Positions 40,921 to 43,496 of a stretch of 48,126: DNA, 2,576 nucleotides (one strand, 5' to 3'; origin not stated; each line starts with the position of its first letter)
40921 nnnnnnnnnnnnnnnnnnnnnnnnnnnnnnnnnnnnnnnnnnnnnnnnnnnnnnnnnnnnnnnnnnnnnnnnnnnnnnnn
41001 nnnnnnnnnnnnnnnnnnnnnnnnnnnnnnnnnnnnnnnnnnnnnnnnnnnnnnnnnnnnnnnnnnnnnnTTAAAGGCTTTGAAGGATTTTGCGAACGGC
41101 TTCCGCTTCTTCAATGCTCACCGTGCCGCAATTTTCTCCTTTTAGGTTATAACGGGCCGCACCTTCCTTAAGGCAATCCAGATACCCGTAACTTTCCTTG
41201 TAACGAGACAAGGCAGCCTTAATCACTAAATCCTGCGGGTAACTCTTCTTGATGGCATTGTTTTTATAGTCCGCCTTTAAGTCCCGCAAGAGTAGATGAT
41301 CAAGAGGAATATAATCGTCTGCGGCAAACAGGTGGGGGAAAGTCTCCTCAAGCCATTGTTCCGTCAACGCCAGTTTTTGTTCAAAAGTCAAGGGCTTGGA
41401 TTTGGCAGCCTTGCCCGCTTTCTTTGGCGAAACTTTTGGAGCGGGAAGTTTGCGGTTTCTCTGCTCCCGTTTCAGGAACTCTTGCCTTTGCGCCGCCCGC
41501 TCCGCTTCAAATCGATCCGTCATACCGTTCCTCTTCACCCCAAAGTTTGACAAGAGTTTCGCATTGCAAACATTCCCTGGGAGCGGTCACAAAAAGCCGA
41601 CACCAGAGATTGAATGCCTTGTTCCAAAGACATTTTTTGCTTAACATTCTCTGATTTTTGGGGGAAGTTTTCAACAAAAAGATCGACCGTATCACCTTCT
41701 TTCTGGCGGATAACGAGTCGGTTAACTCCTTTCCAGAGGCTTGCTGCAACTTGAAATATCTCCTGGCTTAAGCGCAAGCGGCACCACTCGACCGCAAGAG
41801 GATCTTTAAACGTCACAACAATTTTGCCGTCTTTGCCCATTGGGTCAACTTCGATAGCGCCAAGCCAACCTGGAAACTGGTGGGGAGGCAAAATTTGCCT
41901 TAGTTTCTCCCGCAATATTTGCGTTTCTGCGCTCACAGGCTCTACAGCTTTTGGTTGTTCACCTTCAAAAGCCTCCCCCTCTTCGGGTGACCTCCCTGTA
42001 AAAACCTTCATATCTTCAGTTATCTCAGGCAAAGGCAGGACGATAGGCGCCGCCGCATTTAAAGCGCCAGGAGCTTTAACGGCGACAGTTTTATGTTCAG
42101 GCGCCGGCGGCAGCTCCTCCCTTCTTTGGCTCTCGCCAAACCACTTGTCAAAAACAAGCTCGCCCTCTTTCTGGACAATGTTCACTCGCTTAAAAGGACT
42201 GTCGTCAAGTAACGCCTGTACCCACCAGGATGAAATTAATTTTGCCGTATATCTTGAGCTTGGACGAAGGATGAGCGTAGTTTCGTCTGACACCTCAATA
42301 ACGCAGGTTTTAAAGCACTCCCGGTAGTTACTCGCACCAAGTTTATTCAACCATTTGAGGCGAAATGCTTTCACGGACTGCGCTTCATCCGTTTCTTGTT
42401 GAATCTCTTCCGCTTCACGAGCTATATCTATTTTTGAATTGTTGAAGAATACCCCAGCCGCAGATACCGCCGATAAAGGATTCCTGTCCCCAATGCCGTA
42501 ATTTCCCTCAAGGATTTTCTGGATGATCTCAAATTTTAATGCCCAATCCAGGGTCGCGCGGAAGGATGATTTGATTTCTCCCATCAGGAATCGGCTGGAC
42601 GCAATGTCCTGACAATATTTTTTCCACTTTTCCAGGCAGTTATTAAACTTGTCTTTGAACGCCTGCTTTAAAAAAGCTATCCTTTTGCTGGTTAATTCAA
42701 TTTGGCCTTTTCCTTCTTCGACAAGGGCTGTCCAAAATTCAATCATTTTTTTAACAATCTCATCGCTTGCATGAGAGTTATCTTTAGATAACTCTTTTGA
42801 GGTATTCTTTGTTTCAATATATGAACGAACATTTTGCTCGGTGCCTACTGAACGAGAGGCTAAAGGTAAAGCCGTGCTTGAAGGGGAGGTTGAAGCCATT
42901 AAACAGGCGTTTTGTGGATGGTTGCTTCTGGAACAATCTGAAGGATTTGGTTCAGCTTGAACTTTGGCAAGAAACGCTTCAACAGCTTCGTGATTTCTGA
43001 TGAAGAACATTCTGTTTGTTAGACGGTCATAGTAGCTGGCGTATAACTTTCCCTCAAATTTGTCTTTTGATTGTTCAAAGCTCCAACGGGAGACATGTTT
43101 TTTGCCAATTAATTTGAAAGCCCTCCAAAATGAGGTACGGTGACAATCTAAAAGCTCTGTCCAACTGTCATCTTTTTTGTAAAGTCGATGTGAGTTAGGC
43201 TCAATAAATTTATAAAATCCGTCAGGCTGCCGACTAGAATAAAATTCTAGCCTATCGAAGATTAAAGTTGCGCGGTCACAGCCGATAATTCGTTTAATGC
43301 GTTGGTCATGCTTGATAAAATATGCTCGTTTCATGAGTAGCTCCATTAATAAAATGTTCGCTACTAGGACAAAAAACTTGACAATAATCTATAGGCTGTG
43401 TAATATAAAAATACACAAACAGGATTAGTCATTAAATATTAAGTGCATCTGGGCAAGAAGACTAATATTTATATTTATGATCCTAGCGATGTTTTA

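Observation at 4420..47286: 106-bp res-like inverted repeats bracket the whole 42.9-kb transfer/replication/partition block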

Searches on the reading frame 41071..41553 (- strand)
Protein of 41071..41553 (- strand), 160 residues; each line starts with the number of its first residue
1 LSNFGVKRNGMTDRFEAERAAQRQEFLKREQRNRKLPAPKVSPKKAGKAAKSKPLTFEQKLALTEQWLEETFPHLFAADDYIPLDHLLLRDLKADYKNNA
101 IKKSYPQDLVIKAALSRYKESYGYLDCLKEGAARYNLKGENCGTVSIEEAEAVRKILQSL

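Call 9: search_protein_families(library=pfam, proteins=[window:41071-41553:-])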
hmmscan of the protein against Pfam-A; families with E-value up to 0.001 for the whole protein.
window:41071-41553:- (160 aa): 1 family
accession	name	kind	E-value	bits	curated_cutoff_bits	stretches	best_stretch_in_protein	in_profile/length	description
PF04352.18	ProQ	-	5.3e-13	49.3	27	1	66-155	9-94/109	ProQ/FINO family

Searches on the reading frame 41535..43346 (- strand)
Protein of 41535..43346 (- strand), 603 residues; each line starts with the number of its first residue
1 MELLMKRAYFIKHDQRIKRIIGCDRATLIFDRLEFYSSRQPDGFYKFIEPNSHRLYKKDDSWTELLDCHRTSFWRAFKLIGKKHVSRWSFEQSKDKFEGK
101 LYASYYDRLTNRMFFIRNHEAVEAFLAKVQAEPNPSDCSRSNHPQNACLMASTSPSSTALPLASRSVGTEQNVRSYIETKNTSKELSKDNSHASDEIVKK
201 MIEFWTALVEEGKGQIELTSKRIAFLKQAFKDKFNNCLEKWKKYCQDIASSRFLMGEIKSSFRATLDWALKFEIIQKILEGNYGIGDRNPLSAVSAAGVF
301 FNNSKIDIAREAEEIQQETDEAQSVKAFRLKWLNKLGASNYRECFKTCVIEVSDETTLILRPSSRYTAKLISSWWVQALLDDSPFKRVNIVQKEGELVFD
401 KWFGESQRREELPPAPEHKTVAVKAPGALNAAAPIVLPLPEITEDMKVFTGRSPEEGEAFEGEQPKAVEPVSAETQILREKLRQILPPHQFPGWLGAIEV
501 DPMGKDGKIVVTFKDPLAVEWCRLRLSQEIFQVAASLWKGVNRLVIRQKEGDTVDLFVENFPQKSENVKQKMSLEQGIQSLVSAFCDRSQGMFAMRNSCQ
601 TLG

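Call 9: search_protein_families(library=pfam, proteins=[window:41535-43346:-])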
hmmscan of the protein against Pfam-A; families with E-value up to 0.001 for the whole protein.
window:41535-43346:- (603 aa): 0 families

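Call 13: search_protein_families(library=ncbifam, proteins=[window:41535-43346:-])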
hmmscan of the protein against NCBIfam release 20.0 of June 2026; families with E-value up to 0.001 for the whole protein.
window:41535-43346:- (603 aa): 0 families

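Call 73: search_solved_structures(query=window:41535-43343:-, max_evalue=0.01)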
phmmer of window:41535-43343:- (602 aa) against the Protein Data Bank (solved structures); distinct sequences matched with E-value up to 0.01: 0.
